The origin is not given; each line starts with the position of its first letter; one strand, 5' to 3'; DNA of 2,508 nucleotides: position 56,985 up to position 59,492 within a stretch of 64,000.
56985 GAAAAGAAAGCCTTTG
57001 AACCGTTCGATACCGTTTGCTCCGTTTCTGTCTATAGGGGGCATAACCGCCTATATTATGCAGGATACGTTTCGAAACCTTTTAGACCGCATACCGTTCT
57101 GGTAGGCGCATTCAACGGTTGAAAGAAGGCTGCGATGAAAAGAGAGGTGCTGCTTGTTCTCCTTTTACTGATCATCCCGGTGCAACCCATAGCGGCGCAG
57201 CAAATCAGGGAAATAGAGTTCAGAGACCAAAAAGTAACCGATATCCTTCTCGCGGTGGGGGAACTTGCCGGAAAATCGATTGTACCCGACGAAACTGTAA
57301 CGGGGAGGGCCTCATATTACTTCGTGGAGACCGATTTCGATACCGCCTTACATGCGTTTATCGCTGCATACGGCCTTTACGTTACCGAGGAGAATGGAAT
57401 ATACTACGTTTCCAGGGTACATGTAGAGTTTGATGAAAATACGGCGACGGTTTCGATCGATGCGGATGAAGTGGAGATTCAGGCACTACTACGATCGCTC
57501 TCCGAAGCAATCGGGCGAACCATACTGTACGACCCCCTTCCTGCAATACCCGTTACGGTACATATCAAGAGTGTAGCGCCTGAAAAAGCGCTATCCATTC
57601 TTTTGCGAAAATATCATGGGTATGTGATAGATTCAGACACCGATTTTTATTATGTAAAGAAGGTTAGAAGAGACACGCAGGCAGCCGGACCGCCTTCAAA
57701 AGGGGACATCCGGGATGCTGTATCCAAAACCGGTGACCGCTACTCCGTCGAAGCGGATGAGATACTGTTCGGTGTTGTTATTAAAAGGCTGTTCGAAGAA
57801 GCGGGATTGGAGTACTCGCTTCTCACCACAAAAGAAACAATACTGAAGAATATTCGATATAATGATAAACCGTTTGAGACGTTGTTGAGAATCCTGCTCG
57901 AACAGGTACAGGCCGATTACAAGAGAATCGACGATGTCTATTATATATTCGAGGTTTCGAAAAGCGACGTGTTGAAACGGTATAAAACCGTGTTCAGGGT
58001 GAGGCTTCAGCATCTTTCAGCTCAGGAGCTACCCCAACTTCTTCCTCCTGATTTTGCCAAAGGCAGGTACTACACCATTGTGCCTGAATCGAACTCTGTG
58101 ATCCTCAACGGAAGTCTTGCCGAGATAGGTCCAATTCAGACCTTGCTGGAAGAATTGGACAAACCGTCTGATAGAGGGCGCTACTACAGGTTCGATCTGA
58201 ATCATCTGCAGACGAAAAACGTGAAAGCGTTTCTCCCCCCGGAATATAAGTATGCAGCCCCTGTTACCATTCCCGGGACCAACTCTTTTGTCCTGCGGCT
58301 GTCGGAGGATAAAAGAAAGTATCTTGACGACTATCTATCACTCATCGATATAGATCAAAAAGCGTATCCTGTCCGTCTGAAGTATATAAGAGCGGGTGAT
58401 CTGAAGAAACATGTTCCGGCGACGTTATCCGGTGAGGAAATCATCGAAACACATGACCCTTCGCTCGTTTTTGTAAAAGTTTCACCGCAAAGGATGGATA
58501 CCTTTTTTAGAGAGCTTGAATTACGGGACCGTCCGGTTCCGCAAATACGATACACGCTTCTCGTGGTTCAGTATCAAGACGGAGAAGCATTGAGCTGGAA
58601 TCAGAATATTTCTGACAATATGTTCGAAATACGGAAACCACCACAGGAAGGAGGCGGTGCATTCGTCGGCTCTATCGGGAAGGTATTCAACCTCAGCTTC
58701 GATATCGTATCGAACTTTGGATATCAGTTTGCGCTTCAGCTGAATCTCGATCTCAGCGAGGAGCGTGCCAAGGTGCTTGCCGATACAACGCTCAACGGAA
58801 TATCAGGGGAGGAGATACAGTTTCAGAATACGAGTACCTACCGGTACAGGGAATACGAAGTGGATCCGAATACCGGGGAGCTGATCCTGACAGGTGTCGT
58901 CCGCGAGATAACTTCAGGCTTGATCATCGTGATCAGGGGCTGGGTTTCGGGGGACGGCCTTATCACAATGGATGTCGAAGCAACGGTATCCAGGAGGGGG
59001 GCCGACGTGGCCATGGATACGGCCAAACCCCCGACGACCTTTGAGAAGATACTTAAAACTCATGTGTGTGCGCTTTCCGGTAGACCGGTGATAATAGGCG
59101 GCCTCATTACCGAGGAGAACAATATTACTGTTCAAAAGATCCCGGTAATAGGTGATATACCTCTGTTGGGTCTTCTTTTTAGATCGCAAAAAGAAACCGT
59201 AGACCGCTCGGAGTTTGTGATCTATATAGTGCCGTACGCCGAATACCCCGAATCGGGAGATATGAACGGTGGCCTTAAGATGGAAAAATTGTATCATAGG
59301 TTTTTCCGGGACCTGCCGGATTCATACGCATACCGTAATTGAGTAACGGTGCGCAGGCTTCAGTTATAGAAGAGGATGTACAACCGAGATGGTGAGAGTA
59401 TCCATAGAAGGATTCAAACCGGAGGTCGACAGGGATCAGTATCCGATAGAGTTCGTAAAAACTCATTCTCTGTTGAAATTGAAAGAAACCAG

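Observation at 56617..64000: Compact type II secretion / pseudopilus gene cluster on a lower-GC segment, running off the window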

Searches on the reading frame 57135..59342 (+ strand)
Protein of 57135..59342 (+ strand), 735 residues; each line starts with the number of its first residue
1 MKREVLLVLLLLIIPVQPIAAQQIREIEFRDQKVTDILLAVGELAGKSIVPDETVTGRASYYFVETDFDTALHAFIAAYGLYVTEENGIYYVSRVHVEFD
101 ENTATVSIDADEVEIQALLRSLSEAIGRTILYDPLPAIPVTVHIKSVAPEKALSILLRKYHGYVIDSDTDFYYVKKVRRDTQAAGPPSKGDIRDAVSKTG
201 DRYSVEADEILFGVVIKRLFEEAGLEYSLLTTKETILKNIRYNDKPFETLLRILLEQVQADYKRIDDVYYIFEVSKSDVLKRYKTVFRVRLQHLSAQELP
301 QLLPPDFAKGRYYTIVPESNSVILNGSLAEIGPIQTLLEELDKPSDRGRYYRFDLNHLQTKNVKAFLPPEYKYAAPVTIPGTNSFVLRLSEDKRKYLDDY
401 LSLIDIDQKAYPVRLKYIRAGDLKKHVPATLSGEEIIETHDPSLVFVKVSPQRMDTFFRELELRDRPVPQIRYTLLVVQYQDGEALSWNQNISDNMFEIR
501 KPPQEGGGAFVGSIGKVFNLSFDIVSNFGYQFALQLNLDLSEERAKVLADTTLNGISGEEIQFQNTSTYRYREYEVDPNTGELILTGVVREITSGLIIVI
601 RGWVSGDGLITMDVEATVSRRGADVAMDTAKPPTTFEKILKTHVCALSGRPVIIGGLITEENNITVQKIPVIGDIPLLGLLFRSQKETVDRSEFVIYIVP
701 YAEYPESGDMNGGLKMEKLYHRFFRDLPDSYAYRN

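Call 3: search_protein_families(library=pfam, proteins=[window:57135-59342:+], max_evalue=0.01)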
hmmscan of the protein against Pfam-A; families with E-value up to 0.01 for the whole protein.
window:57135-59342:+ (735 aa): 4 families
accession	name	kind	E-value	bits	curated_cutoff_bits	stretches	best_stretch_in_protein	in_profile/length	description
PF00263.26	Secretin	-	4.2e-26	92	27.5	1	541-701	4-166/169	Bacterial type II and III secretion system protein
PF03958.22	Secretin_N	-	2.7e-10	40.8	28.2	1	287-346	2-68/69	Bacterial type II/III secretion system short domain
PF21305.2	type_II_gspD_N0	-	0.00014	22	27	0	110-164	3-60/71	GspD-like, N0 domain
PF07660.19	STN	-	0.0002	21.6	28.4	0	129-159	2-35/52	Secretin and TonB N terminus short domain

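Call 5: search_protein_families(library=ncbifam, proteins=[window:57135-59342:+], max_evalue=0.01)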
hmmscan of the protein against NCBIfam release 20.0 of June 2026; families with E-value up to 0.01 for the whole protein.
window:57135-59342:+ (735 aa): 8 families
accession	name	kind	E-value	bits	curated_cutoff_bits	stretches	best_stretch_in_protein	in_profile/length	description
TIGR02517.1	type_II_gspD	equivalog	3.6e-27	95.1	351.35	2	591-701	478-588/600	type II secretion system secretin GspD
TIGR02515.1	IV_pilus_PilQ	subfamily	7.4e-24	84.5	284.35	1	601-700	326-424/428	type IV pilus secretin PilQ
NF007851.2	PRK10560.1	exception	7.5e-15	54.6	598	2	640-700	346-406/412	DNA uptake porin HofQ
TIGR02519.1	pilus_MshL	equivalog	8.2e-15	54.6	250.2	1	585-700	165-287/290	pilus (MSHA type) biogenesis protein MshL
NF010083.0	PRK13568.1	equivalog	5.7e-13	48.4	554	1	640-700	354-414/419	DNA uptake porin HofQ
TIGR02516.1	type_III_yscC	equivalog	3.6e-12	45.6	238.45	1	636-700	394-458/463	type III secretion system outer membrane ring subunit SctC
NF042912.1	Amuc_1098_fam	equivalog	1e-09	37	750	1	639-698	732-791/805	Amuc_1098 family type IV pilus outer membrane protein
NF011873.0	PRK15346.1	equivalog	1.2e-08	34.1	524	1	642-689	433-480/499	EscC/YscC/HrcC family type III secretion system outer membrane ring protein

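Call 12: find_related_loci(query=window:57135-59342:+, collection=genome_contigs, flank=10000)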
Query window:57135-59342:+ (735 aa) in genome_contigs; peptide patterns used: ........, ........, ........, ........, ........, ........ (x = any residue, [..] = any of these).
32 stretches matched a pattern; 2 encode a relative of the query (tblastn E <= 1e-3); 2 distinct loci.
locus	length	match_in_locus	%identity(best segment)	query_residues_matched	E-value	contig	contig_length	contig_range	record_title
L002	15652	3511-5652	48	6-724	0e+0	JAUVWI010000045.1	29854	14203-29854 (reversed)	MAG: Spirochaetales bacterium isolate CSMAG_1186 CSMAG_1186_k127_1018494_length_29854_cov_19.0030, whole genome shotgun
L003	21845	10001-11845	29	21-703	1e-85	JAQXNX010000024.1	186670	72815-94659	MAG: Spirochaetales bacterium isolate SUG1364 k141_7071327, whole genome shotgun sequence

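Call 19: find_homologous_proteins(query=window:57135-59342:+, max_evalue=0.00001)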
Query window:57135-59342:+ (735 aa): 209 proteins with E <= 0.00001 among 8000 candidates; the best 120 are listed.
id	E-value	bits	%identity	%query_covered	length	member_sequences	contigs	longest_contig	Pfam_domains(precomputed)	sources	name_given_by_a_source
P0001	0.0e+0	1633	100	100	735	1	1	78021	PF03958.23,PF00263.27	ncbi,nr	ncbi:MAG: hypothetical protein JXQ30_09455 [Spirochaetes bacterium]|nr:hypothetical protein [Spiroch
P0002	0.0e+0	1262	76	100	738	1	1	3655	PF21305.3,PF03958.23,PF00263.27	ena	-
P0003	4.9e-290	982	60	98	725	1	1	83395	PF00263.27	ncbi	-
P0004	7.0e-263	892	54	99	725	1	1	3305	PF21305.3,PF03958.23,PF00263.27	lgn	-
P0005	1.3e-262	891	54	99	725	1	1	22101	PF21305.3,PF03958.23,PF00263.27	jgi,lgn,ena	-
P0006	6.0e-262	889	54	99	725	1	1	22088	PF21305.3,PF03958.23,PF00263.27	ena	-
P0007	5.3e-258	876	54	96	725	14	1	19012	PF21305.3,PF03958.23,PF00263.27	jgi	jgi:general secretion pathway protein D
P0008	1.2e-254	865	52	99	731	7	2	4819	PF21305.3,PF03958.23,PF00263.27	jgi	-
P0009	2.3e-251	854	51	99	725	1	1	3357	PF21305.3,PF03958.23,PF00263.27,PF07660.20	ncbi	-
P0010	5.5e-248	843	53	96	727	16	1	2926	PF21305.3,PF03958.23,PF00263.27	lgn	-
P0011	2.7e-245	834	51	99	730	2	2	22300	PF21305.3,PF03958.23,PF00263.27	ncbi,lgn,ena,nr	ncbi:MAG TPA: hypothetical protein ENI15_14020 [Spirochaetes bacterium]|nr:hypothetical protein [Spi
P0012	3.2e-245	834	51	98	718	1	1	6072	PF21305.3,PF03958.23,PF00263.27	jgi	jgi:type II secretory pathway component GspD/PulD (secretin)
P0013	1.9e-240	818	51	96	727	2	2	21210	PF03958.23,PF00263.27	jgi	jgi:general secretion pathway protein D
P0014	2.6e-239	814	51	96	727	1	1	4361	PF03958.23,PF00263.27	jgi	jgi:general secretion pathway protein D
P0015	6.0e-239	813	50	99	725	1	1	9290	PF03958.23,PF00263.27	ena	-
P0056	1.6e-211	722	46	99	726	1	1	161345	PF21305.3,PF00263.27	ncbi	-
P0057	1.8e-211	722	46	99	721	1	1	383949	PF03958.23,PF00263.27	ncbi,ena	-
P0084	1.1e-206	706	45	99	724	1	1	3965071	PF03958.23,PF00263.27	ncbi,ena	-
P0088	5.6e-206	704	44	96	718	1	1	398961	PF03958.23,PF00263.27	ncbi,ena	-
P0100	2.1e-203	695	45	96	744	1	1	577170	PF03958.23,PF00263.27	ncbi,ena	-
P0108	1.3e-201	689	47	93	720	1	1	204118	PF03958.23,PF00263.27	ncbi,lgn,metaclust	metaclust:status=active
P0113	8.8e-198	677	44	98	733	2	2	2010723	PF03958.23,PF00263.27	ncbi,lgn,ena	-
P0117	9.0e-197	673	42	98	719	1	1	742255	PF03958.23,PF00263.27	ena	-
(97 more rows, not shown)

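Call 22: find_encoding_contigs(protein=P0084, flank=10000, max_places=2)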
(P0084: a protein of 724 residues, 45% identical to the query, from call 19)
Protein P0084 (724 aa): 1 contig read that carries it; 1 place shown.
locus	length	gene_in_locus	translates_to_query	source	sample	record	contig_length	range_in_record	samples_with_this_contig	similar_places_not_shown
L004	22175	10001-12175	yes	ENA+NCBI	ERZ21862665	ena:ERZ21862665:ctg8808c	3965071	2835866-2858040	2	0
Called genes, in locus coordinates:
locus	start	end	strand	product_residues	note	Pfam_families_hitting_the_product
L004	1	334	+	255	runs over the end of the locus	PF04376:ATE_N, PF04377:ATE_C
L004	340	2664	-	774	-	PF09439:SRPRB (faint), PF01926:MMR_HSR1, PF02421:FeoB_N, PF17910:FeoB_Cyto, PF07670:Gate, PF07664:FeoB_C, PF07670:Gate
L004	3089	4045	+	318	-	PF02558:ApbA, PF08546:ApbA_C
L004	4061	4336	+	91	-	PF04359:DUF493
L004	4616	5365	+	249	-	PF00392:GntR, PF07702:UTRA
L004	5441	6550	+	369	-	PF00155:Aminotran_1_2, PF01053:Cys_Met_Meta_PP (faint)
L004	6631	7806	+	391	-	PF00923:TAL_FSA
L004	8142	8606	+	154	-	PF08534:Redoxin, PF00578:AhpC-TSA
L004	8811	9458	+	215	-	PF07484:Collar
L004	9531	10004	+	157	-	PF01478:Peptidase_A24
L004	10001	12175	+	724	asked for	PF03958:Secretin_N (weak), PF00263:Secretin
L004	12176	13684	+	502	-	PF00437:T2SSE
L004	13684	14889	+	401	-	PF00482:T2SSF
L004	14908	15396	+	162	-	PF08334:T2SSG, PF22434:PilW_C (faint)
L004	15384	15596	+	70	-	-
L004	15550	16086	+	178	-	-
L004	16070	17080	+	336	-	-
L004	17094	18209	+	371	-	-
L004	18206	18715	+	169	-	-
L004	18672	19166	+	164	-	-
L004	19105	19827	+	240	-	PF13620:CarboxypepD_reg (weak), PF13715:CarbopepD_reg_2 (weak)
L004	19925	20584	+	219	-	PF07484:Collar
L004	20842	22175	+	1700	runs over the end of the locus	PF25023:TEN_YD-shell (faint), PF05593:RHS_repeat (faint)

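Call 23: find_encoding_contigs(protein=P0001, flank=10000, max_places=3)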
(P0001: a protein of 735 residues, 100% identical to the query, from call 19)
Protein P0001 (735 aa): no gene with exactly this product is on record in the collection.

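Call 24: list_cluster_members(proteins=[P0001, P0003, P0084, P0113, P0057, P0088, P0100, P0117, P0056, P0108])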
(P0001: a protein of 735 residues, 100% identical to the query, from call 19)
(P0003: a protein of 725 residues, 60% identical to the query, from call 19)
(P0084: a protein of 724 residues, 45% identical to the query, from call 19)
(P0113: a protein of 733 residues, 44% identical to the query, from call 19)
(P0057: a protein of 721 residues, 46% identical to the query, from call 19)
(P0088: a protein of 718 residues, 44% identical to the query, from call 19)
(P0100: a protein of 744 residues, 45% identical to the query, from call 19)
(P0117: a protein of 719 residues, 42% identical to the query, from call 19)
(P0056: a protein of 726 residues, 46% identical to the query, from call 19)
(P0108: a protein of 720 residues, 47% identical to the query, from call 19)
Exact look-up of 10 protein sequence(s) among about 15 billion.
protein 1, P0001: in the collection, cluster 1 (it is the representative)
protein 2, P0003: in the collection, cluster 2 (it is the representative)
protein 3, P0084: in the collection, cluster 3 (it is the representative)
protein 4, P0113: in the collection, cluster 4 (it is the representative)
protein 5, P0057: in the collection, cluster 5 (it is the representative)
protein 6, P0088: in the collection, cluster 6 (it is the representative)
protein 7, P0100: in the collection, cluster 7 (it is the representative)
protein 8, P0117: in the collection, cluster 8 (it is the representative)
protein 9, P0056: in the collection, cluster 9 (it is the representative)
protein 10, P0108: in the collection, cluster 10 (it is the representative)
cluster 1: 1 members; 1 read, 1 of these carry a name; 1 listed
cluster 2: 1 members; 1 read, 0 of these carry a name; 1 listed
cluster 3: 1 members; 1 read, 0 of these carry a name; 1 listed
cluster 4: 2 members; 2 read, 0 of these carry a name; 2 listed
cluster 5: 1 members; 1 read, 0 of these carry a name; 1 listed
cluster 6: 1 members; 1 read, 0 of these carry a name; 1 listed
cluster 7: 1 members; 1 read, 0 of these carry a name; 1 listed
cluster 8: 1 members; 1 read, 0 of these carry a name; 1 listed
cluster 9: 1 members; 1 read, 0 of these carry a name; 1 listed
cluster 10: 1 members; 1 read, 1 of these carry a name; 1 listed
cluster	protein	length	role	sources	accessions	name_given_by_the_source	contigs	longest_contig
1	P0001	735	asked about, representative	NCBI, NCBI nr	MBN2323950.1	MAG: hypothetical protein JXQ30_09455 [Spirochaetes bacterium] | hypothetical protein [Spirochaetota bacterium]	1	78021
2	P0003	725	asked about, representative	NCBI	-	-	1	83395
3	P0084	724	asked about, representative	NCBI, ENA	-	-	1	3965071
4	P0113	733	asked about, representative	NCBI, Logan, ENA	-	-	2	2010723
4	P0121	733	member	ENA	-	-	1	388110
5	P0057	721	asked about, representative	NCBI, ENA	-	-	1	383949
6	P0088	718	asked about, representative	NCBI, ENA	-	-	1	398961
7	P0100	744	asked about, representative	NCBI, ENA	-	-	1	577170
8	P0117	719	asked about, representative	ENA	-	-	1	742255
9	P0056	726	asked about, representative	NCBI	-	-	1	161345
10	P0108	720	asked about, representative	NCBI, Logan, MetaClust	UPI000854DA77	status=active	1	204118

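Call 26: find_encoding_contigs(protein=P0003, flank=10000, max_places=1)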
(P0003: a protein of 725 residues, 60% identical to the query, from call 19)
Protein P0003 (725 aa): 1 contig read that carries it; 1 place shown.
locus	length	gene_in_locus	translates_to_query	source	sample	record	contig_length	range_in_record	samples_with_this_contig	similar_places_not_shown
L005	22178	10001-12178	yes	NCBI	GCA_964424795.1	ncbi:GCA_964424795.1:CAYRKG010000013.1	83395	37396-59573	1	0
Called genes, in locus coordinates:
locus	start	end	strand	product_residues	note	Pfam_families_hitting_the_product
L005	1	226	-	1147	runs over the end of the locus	PF00211:Guanylate_cyc, PF13191:AAA_16, PF13424:TPR_12 (faint), PF17874:TPR_MalT (faint)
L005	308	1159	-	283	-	PF05226:CHASE2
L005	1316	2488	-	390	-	PF00668:Condensation (faint), PF02458:Transferase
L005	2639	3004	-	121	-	PF01740:STAS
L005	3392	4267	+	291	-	PF00165:HTH_AraC (weak), PF12833:HTH_18, PF01035:DNA_binding_1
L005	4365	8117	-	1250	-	PF00672:HAMP, PF00512:HisKA, PF02518:HATPase_c, PF00072:Response_reg, PF00211:Guanylate_cyc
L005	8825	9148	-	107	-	-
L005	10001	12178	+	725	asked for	PF00263:Secretin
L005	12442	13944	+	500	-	PF05157:MshEN (weak), PF00437:T2SSE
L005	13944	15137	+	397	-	PF00482:T2SSF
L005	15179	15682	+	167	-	PF07963:N_methyl (weak), PF08334:T2SSG, PF22434:PilW_C (weak)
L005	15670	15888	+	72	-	-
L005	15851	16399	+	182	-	PF07963:N_methyl (weak)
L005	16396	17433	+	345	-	-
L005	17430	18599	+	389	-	-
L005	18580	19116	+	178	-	-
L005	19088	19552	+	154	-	-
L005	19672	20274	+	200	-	PF13620:CarboxypepD_reg (weak), PF13715:CarbopepD_reg_2 (weak)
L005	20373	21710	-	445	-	-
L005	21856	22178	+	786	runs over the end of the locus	PF07719:TPR_2 (faint), PF13174:TPR_6 (faint), PF13428:TPR_14 (faint), PF13424:TPR_12 (faint), PF01464:SLT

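Call 27: find_encoding_contigs(protein=P0113, flank=10000, max_places=1)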
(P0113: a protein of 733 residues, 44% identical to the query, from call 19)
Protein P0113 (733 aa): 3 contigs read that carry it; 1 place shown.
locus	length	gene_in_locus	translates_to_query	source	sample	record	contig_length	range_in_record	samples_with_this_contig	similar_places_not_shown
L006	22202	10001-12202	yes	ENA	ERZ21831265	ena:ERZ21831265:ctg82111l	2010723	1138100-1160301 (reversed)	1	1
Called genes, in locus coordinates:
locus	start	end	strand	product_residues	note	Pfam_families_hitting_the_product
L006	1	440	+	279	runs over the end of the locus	PF13187:Fer4_9 (faint), PF04060:FeS, PF13237:Fer4_10 (faint), PF12838:Fer4_7 (weak), PF14697:Fer4_21 (weak), PF00037:Fer4 (weak), PF12797:Fer4_2 (weak), PF12837:Fer4_6 (weak)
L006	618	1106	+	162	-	PF12867:DinB_2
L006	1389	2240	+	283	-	PF01548:DEDD_Tnp_IS110 (weak), PF02371:Transposase_20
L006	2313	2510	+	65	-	PF18506:RelB-like (weak)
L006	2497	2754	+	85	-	PF05016:ParE_toxin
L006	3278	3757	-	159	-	PF15428:Imm26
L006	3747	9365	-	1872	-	-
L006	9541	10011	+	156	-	PF01478:Peptidase_A24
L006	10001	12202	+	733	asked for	PF03958:Secretin_N (faint), PF00263:Secretin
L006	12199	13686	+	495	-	PF00437:T2SSE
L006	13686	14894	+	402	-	PF00482:T2SSF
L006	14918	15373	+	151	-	PF08334:T2SSG, PF22434:PilW_C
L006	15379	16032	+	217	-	-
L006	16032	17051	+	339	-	-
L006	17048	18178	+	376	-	-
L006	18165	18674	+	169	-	-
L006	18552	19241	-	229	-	-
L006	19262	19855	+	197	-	PF13620:CarboxypepD_reg (faint), PF13715:CarbopepD_reg_2 (faint), PF13428:TPR_14 (faint), PF13371:TPR_9 (weak), PF13432:TPR_16 (faint), PF12895:ANAPC3 (weak)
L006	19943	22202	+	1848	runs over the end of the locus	PF14412:AHH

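Call 28: find_encoding_contigs(protein=P0117, flank=10000, max_places=1)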
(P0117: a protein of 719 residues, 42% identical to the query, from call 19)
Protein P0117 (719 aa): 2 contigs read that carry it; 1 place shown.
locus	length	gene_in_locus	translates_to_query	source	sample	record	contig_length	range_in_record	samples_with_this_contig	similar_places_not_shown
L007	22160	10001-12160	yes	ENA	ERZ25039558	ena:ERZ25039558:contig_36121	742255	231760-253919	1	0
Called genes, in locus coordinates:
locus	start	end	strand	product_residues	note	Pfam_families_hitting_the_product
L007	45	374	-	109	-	PF00507:Oxidored_q4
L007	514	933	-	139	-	PF00348:polyprenyl_synt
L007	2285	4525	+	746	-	PF01590:GAF, PF13185:GAF_2, PF13492:GAF_3 (weak), PF00512:HisKA, PF02518:HATPase_c, PF00072:Response_reg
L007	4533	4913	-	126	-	PF01638:HxlR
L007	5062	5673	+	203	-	PF02525:Flavodoxin_2, PF03358:FMN_red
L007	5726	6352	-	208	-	PF03458:Gly_transporter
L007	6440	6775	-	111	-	PF02896:PEP-utilizers_C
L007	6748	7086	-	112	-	PF02896:PEP-utilizers_C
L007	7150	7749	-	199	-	PF02896:PEP-utilizers_C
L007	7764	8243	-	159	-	PF00391:PEP-utilizers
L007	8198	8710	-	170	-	PF01326:PPDK_N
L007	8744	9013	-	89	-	-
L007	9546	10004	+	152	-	PF01478:Peptidase_A24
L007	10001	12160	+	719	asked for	PF03958:Secretin_N (faint), PF00263:Secretin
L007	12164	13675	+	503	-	PF05157:MshEN, PF00437:T2SSE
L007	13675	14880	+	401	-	PF00482:T2SSF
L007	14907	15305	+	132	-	PF08334:T2SSG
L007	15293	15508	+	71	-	-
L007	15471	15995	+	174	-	-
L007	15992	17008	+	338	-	-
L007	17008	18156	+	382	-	-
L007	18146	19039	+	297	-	-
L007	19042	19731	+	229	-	PF13620:CarboxypepD_reg, PF13715:CarbopepD_reg_2 (weak)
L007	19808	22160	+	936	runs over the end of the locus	PF00989:PAS, PF08448:PAS_4, PF13426:PAS_9 (weak), PF00989:PAS, PF08448:PAS_4, PF00512:HisKA, PF02518:HATPase_c, PF00072:Response_reg, +4 more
